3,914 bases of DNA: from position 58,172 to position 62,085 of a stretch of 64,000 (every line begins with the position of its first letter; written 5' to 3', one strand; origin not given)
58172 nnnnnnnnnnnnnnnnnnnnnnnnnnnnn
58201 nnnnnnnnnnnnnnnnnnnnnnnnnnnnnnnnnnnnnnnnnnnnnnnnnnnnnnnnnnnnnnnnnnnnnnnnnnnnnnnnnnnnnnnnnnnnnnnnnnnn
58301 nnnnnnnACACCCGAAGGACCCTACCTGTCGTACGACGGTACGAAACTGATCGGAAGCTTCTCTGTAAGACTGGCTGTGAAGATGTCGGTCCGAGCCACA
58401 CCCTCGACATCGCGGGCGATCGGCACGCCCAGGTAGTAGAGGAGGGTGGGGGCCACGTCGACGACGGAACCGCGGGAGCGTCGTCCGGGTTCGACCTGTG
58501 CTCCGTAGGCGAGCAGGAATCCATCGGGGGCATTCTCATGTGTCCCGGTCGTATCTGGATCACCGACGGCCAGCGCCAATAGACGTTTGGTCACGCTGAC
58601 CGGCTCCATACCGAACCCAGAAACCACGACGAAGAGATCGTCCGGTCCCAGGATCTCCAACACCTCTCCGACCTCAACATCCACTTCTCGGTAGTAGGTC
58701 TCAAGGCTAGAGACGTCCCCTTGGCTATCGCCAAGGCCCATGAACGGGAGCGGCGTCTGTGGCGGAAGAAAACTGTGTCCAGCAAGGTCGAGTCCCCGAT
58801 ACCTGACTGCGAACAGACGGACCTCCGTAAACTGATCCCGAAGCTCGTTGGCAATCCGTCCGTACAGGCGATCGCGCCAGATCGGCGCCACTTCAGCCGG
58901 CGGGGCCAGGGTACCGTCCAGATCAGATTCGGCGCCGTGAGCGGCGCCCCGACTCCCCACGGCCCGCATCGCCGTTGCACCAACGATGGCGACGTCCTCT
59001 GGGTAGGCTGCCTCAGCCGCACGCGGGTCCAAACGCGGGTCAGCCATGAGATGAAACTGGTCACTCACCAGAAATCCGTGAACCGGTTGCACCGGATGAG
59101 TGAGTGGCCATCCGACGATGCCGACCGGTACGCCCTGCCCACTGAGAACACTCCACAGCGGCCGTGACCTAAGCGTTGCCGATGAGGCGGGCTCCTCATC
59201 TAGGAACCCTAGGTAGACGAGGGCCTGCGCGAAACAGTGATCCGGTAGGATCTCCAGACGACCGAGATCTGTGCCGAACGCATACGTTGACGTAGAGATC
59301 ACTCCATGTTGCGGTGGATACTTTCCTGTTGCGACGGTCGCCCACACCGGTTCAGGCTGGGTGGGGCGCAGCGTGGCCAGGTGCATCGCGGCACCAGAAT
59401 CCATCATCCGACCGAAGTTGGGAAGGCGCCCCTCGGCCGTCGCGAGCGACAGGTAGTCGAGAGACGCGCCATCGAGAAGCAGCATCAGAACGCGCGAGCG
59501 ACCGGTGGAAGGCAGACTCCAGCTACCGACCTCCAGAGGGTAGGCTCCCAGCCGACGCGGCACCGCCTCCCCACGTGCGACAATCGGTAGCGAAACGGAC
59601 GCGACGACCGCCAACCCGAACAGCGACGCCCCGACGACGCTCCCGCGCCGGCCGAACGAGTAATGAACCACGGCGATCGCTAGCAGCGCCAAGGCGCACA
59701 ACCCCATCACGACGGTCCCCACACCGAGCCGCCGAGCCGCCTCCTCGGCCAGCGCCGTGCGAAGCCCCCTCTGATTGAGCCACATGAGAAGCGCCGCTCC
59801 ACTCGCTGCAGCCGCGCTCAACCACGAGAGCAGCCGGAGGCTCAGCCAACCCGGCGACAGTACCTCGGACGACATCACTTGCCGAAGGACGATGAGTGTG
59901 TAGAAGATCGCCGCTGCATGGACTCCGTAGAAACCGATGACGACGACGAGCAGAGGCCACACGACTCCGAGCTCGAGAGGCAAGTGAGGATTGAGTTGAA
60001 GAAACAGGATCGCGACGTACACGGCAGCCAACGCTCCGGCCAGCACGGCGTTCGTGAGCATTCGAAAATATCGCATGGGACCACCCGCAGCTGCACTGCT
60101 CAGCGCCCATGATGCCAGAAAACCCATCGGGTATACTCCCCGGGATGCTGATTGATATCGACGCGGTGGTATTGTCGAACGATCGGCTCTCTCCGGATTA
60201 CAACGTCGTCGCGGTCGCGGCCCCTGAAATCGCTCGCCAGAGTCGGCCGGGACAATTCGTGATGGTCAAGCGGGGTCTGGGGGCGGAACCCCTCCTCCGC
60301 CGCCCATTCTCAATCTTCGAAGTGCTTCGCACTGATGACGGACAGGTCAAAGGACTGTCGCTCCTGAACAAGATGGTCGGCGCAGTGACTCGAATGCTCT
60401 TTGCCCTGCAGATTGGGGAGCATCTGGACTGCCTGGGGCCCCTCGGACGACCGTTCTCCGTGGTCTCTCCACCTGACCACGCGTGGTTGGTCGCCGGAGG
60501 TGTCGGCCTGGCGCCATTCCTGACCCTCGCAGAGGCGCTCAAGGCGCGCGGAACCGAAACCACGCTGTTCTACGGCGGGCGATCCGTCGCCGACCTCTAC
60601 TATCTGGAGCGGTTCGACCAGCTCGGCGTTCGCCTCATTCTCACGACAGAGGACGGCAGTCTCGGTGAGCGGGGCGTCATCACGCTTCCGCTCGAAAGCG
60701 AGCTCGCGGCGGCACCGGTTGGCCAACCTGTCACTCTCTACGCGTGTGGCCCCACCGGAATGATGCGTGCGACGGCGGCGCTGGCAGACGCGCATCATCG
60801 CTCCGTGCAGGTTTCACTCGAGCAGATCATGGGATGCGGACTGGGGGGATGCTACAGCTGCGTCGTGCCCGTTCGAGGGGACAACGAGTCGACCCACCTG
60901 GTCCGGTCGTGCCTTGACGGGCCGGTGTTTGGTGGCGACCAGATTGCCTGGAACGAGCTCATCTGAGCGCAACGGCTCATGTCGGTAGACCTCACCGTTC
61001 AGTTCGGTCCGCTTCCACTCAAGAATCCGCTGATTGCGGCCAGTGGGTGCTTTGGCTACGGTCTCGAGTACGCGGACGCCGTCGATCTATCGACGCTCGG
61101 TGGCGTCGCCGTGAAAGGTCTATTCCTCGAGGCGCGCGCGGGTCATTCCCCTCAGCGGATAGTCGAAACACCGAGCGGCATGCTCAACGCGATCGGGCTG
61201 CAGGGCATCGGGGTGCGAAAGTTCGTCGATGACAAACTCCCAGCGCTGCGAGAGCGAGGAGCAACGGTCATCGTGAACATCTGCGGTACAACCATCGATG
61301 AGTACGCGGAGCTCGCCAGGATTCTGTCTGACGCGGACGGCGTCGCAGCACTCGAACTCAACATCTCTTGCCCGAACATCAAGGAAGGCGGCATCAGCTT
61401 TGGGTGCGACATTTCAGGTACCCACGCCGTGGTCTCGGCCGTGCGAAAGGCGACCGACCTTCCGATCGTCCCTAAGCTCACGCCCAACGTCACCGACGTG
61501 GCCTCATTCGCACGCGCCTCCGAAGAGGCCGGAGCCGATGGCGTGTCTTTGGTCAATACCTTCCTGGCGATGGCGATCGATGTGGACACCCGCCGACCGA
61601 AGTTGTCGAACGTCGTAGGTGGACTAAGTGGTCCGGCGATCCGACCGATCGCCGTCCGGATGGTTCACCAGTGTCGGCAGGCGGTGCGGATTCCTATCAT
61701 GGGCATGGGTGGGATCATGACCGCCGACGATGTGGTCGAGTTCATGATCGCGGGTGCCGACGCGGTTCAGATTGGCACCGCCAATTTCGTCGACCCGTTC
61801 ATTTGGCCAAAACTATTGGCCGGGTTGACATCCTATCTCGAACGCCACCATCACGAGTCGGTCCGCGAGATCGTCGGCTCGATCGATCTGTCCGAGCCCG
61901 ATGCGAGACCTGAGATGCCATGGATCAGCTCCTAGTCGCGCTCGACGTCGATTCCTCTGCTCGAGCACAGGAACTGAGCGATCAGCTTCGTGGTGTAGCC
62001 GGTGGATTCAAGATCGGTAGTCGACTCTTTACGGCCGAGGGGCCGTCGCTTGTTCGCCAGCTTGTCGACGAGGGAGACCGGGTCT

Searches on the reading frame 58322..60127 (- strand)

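Call 8: search_protein_families(library=pfam, proteins=[window:58322-60127:-], max_evalue=0.01)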
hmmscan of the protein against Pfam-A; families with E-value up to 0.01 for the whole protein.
window:58322-60127:- (601 aa): 1 family
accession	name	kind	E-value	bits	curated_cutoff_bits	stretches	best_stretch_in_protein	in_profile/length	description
PF01663.27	Phosphodiest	-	5.3e-22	79.3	23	1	213-518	1-231/342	Type I phosphodiesterase / nucleotide pyrophosphatase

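Call 10: search_protein_families(library=ncbifam, proteins=[window:58322-60127:-], max_evalue=0.01)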
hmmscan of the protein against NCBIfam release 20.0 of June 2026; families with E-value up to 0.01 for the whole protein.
window:58322-60127:- (601 aa): 1 family
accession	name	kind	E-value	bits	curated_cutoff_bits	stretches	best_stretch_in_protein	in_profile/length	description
TIGR02335.1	hydr_PhnA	equivalog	0.00047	19.4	407.55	1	212-294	14-94/408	phosphonoacetate hydrolase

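Call 78: search_protein_families(library=padloc, proteins=[window:58322-60127:-], max_evalue=0.01)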
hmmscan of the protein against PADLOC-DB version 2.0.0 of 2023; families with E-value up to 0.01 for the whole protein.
window:58322-60127:- (601 aa): 0 families

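Call 79: search_protein_families(library=phrogs, proteins=[window:58322-60127:-], max_evalue=0.01)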
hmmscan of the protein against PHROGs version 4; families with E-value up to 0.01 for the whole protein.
window:58322-60127:- (601 aa): 0 families

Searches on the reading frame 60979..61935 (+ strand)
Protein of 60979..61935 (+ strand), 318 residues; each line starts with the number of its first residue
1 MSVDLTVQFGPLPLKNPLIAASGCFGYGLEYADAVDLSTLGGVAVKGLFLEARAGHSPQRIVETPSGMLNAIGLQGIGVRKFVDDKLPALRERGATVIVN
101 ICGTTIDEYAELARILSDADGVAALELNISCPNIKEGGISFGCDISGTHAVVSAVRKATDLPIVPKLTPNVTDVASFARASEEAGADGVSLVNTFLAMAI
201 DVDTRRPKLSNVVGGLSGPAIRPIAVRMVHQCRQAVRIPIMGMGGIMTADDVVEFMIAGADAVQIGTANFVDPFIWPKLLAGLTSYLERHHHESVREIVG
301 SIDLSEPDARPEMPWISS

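Call 8: search_protein_families(library=pfam, proteins=[window:60979-61935:+], max_evalue=0.01)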
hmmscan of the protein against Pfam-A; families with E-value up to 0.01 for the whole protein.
window:60979-61935:+ (318 aa): 6 families
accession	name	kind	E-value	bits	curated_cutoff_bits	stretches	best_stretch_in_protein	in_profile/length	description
PF01180.27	DHO_dh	-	3.5e-71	240.2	27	1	5-287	2-291/291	Dihydroorotate dehydrogenase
PF01207.24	Dus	-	8.5e-09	35.4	20.4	2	224-276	171-224/311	Dihydrouridine synthase (Dus)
PF03060.21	NMO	-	3.7e-08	33.6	28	1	214-268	168-224/331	Nitronate monooxygenase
PF00977.27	His_biosynth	-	7.3e-05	22.8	23.6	1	222-273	58-109/228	Histidine biosynthesis protein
PF01645.23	Glu_synthase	-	0.00077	19.2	20.4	1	229-271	267-309/369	Conserved region in glutamate synthase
PF01070.24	FMN_dh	-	0.0012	18.3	24.9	1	225-268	259-304/350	FMN-dependent dehydrogenase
